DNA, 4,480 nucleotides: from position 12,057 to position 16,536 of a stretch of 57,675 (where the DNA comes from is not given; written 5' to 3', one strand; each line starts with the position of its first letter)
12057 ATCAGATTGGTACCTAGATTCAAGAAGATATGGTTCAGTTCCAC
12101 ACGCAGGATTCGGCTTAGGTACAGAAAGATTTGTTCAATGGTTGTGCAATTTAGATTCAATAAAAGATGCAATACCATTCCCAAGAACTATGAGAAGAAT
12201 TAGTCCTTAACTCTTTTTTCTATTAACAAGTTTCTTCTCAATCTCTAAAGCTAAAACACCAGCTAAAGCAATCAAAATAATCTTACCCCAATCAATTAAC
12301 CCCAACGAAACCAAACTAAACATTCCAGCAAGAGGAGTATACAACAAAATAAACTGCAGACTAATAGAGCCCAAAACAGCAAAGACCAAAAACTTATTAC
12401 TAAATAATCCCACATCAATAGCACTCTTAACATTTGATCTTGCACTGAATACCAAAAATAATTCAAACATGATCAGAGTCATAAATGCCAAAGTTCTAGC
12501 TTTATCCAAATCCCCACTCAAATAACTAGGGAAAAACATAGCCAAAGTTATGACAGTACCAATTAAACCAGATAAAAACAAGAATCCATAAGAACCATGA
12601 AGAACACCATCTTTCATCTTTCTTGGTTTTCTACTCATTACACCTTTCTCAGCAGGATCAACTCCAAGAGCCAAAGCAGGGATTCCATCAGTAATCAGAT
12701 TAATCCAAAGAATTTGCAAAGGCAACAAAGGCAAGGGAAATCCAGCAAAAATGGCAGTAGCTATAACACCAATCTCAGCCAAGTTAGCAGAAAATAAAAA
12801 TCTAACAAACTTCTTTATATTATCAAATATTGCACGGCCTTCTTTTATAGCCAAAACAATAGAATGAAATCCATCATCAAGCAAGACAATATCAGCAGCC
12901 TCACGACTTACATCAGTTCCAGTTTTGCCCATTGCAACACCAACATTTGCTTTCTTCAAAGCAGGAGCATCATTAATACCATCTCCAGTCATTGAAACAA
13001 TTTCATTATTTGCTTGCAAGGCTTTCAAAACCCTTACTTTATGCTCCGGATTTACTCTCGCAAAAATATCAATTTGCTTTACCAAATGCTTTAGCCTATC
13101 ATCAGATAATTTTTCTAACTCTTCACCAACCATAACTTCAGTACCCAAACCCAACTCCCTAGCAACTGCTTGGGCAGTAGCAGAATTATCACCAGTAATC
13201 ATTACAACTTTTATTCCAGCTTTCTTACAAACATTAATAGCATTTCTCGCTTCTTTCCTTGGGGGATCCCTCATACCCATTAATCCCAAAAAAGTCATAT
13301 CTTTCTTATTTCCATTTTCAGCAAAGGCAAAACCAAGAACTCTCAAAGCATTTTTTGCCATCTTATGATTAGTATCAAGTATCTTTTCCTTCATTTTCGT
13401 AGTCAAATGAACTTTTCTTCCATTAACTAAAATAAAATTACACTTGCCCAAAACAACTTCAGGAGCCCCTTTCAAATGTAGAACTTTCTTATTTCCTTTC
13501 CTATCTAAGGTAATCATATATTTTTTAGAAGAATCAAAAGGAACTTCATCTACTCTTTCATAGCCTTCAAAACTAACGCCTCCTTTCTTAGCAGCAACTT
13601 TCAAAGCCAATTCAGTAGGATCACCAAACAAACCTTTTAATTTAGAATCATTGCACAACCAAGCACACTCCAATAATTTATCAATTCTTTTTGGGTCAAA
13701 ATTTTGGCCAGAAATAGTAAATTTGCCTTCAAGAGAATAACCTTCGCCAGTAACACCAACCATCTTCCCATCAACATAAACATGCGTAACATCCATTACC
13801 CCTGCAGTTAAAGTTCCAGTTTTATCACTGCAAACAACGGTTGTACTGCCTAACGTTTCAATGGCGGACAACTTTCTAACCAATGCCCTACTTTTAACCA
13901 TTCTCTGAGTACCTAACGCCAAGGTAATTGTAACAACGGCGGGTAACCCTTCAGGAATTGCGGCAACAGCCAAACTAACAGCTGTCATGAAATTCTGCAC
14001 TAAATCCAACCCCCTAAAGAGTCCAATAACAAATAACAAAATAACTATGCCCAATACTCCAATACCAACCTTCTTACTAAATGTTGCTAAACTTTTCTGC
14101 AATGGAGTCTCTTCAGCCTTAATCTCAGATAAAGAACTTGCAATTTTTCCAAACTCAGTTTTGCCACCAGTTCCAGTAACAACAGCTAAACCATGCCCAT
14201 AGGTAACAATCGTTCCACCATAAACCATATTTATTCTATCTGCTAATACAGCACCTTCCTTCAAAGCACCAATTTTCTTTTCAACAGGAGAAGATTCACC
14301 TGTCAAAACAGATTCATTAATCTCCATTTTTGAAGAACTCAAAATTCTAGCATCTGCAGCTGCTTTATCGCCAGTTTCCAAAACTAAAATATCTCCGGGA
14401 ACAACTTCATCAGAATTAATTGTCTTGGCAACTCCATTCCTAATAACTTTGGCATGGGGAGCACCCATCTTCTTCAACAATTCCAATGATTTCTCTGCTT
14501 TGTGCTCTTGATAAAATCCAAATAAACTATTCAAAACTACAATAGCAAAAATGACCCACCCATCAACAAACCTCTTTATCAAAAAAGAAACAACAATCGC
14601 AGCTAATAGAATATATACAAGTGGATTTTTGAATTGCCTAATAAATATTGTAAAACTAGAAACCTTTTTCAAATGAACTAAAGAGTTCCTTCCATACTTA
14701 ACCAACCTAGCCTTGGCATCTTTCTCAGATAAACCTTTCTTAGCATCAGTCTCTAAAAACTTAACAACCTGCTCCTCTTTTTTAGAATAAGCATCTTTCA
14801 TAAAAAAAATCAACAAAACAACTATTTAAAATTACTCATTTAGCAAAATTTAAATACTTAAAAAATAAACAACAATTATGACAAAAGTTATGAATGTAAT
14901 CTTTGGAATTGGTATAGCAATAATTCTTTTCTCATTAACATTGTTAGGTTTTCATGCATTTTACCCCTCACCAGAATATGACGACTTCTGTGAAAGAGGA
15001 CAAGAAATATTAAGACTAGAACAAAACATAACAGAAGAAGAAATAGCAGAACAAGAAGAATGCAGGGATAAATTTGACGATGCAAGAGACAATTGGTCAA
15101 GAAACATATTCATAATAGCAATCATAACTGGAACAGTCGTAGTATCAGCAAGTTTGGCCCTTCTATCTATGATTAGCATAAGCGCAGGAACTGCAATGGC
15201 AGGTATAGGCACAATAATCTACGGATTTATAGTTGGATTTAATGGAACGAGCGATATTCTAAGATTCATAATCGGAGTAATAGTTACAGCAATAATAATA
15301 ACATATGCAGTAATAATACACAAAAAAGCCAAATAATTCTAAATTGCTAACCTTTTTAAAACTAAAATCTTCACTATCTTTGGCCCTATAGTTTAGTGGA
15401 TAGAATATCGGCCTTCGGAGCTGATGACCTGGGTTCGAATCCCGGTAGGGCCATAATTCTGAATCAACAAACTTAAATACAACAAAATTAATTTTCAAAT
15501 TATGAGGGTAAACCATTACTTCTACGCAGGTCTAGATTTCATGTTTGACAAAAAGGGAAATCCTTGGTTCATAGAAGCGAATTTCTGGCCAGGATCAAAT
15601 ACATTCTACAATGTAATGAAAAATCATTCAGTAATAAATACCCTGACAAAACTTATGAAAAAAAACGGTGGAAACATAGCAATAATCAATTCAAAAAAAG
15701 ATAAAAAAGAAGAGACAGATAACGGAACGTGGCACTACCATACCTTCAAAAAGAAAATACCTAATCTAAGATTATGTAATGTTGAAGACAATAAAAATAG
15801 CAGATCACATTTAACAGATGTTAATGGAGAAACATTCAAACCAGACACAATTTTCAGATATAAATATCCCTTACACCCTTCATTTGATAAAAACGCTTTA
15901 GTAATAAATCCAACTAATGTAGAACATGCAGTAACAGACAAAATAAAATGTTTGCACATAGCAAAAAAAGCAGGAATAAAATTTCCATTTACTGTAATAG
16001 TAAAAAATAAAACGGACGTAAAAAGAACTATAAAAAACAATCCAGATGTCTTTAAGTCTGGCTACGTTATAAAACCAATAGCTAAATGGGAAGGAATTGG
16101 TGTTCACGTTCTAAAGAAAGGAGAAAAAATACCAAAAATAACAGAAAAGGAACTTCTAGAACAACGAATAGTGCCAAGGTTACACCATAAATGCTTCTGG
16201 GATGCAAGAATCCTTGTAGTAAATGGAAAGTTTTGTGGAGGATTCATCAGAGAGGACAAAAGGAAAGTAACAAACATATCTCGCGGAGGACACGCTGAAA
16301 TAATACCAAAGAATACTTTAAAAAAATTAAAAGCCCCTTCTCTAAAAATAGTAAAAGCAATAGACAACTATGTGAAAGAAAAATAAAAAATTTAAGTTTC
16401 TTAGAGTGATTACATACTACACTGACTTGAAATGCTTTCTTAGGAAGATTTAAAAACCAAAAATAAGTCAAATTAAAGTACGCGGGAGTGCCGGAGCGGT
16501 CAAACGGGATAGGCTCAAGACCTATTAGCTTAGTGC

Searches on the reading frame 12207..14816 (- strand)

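Call 45: search_protein_families(library=pfam, proteins=[window:12207-14816:-])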
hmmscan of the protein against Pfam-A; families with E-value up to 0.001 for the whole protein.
window:12207-14816:- (869 aa): 7 families
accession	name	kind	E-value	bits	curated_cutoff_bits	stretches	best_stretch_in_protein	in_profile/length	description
PF00122.25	E1-E2_ATPase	-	1.2e-51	175.2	28.1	1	117-308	2-180/181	E1-E2 ATPase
PF00689.26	Cation_ATPase_C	-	4.9e-48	163.7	27.3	1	694-863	1-175/175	Cation transporting ATPase, C-terminus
PF00702.32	Hydrolase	-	1.9e-20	74.5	26.4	1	327-624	3-191/191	haloacid dehalogenase-like hydrolase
PF00690.31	Cation_ATPase_N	-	3.8e-19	68.5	20.4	1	10-77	2-69/69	Cation transporter/ATPase, N-terminus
PF13246.12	Cation_ATPase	-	3e-15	56.5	21.7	1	390-462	5-91/91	Cation transport ATPase (P-type)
PF12710.13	HAD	-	1.9e-08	35.4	27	1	519-621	88-189/189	haloacid dehalogenase-like hydrolase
PF08282.18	Hydrolase_3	-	6.3e-07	29.8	20.9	0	596-647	195-245/255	haloacid dehalogenase-like hydrolase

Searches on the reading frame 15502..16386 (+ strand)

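Call 45: search_protein_families(library=pfam, proteins=[window:15502-16386:+])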
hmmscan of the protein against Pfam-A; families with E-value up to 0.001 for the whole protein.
window:15502-16386:+ (294 aa): 5 families
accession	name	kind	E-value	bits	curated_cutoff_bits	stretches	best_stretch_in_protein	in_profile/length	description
PF08443.16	RimK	-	5.6e-13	49.4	21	1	145-268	2-125/188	RimK-like ATP-grasp domain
PF14397.11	ATPgrasp_ST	-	5e-10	39.5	31.4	1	135-221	10-98/278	Sugar-transfer associated ATP-grasp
PF14398.11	ATPgrasp_YheCD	-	5.5e-09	36.1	26.8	1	8-52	205-249/255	YheC/D like ATP-grasp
PF03133.20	TTL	-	5.1e-05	23.1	20.1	0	9-40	238-271/292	Tubulin-tyrosine ligase family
PF02955.21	GSH-S_ATP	-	0.00082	19.3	23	0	162-268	13-122/175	Prokaryotic glutathione synthetase, ATP-grasp domain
